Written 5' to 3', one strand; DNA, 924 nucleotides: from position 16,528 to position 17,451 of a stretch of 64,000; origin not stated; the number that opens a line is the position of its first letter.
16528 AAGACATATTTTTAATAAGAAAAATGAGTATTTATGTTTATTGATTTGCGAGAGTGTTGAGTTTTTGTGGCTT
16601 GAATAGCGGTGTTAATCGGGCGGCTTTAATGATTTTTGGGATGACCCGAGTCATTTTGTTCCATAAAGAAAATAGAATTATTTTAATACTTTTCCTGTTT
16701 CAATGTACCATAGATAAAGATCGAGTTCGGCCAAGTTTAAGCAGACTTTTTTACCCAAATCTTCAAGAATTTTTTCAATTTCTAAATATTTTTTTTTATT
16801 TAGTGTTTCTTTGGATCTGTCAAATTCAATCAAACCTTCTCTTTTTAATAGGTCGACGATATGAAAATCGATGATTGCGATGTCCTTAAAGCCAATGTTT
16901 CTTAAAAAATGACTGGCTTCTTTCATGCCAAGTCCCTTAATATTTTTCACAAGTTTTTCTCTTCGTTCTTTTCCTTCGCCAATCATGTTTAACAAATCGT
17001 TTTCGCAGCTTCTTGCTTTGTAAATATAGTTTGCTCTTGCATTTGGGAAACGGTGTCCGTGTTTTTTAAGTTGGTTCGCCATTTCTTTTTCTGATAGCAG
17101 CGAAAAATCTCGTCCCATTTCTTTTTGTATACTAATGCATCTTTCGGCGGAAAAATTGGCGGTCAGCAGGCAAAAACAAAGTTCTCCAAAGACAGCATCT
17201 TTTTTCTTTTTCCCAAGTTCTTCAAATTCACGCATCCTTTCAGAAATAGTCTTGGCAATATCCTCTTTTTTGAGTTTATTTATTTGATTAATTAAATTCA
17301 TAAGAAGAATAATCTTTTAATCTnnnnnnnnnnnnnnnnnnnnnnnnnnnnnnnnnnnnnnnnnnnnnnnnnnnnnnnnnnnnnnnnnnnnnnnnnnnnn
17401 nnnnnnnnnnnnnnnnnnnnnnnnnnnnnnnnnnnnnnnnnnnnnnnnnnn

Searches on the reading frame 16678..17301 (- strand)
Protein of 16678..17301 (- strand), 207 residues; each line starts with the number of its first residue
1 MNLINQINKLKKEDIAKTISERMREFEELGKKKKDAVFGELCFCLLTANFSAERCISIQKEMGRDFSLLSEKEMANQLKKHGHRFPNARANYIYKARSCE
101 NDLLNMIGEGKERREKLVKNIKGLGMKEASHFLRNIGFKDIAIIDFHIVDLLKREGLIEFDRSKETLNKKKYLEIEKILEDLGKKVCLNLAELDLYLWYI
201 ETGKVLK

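Call 18: search_protein_families(library=pfam, proteins=[window:16678-17301:-], max_evalue=0.01)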
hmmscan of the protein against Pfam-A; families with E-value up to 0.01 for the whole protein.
window:16678-17301:- (207 aa): 1 family
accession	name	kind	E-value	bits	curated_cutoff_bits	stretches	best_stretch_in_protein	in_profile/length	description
PF22175.2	Ogg-HhH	-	1.5e-56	191.1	27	1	19-186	1-171/173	8-oxoguanine DNA glycosylase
